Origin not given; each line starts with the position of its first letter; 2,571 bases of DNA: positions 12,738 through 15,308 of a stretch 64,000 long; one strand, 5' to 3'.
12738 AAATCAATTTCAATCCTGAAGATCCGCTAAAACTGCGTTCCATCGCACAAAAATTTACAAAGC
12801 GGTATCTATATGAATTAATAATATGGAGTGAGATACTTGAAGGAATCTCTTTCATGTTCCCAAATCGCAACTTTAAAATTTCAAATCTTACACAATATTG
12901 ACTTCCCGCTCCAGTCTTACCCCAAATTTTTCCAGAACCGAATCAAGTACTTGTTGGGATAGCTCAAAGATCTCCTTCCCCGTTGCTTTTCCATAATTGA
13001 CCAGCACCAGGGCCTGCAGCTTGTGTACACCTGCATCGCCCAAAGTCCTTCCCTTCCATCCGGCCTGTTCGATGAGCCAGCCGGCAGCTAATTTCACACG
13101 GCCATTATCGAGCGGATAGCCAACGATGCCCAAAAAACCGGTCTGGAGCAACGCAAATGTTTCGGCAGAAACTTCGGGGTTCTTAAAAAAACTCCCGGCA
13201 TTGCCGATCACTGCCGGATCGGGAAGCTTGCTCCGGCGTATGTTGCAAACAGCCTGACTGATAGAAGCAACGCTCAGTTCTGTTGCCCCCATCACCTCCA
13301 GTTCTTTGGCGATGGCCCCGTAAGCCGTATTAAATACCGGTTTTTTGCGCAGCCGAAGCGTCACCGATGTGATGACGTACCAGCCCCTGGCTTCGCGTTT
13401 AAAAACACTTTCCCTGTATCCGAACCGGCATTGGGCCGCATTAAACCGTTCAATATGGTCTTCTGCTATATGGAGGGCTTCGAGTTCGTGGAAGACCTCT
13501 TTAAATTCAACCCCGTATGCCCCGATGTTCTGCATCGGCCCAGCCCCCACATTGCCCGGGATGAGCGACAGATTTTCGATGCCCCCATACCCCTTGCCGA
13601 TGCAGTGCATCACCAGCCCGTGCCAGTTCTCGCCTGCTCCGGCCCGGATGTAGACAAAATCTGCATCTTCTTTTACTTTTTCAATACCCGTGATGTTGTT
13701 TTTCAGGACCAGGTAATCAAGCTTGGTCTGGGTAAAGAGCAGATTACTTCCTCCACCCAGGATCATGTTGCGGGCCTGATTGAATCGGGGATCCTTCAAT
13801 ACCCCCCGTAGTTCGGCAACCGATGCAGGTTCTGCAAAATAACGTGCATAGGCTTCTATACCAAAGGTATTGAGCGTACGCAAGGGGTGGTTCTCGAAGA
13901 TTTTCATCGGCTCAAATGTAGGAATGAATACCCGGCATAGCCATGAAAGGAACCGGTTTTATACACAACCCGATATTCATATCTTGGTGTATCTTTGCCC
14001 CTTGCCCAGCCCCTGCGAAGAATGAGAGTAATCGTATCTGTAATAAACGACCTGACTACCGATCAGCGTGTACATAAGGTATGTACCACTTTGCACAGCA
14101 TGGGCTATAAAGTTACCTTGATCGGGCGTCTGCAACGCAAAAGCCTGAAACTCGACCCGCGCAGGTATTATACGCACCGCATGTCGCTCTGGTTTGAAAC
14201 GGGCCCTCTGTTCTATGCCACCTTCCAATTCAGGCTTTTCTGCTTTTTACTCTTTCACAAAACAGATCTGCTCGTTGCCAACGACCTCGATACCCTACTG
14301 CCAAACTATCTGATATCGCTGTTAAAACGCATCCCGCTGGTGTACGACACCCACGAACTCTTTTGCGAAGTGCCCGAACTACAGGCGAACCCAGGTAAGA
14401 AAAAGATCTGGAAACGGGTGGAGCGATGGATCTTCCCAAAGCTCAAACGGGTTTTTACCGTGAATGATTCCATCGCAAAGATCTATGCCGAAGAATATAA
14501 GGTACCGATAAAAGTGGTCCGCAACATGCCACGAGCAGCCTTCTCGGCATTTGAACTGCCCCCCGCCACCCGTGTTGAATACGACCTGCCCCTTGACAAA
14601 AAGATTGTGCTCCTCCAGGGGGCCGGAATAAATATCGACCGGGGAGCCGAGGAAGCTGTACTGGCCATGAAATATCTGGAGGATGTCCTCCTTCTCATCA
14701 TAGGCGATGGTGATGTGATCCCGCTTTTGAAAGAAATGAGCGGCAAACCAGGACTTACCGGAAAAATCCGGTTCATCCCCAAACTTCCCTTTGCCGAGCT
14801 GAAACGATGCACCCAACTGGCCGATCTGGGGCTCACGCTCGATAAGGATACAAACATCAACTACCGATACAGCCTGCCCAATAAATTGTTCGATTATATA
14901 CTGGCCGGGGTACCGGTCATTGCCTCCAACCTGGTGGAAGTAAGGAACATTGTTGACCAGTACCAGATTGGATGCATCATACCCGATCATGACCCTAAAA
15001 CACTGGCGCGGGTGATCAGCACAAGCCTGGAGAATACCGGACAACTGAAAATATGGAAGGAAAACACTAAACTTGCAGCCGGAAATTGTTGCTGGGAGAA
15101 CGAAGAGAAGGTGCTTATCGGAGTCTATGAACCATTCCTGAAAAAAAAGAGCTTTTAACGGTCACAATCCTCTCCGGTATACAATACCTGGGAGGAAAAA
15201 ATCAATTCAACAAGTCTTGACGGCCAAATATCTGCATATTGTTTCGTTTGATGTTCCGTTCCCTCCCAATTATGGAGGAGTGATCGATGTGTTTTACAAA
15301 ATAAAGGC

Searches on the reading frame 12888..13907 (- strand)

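Call 75: search_protein_families(library=pfam, proteins=[window:12888-13907:-], max_evalue=0.00001)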
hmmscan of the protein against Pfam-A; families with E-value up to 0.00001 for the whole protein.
window:12888-13907:- (339 aa): 2 families
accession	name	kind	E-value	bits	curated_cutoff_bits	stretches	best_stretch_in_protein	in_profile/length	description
PF02873.21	MurB_C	-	6.6e-30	103.7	27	1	216-339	2-99/99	UDP-N-acetylenolpyruvoylglucosamine reductase, C-terminal domain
PF01565.28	FAD_binding_4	-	1.8e-16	60.5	26.4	1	22-148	2-131/139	FAD binding domain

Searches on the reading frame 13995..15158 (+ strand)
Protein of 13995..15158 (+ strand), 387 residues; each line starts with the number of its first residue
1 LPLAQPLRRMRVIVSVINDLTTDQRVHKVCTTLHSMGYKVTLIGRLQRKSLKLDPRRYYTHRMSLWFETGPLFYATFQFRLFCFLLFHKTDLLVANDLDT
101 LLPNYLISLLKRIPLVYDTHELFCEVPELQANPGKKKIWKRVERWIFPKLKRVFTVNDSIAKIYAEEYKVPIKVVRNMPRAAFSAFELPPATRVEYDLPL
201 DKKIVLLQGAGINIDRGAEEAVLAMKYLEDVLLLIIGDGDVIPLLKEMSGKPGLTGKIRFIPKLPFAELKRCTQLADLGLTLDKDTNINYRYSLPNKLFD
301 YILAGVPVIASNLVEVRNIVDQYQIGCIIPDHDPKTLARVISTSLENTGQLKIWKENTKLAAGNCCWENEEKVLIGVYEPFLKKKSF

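Call 75: search_protein_families(library=pfam, proteins=[window:13995-15158:+], max_evalue=0.00001)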
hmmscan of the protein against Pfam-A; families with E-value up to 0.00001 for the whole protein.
window:13995-15158:+ (387 aa): 4 families
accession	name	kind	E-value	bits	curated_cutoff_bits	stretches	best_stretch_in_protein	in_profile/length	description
PF13439.12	Glyco_transf_4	-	9.9e-13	48.9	28.5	1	26-177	8-164/170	Glycosyltransferase Family 4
PF00534.26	Glycos_transf_1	-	2.8e-11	43.7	26.4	1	201-359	13-170/172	Glycosyl transferases group 1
PF13692.12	Glyco_trans_1_4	-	7.8e-10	39.6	27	1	229-347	31-142/142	Glycosyl transferases group 1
PF13579.12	Glyco_trans_4_4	-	5.6e-08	33.7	29.7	1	24-172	5-149/158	Glycosyl transferase 4-like domain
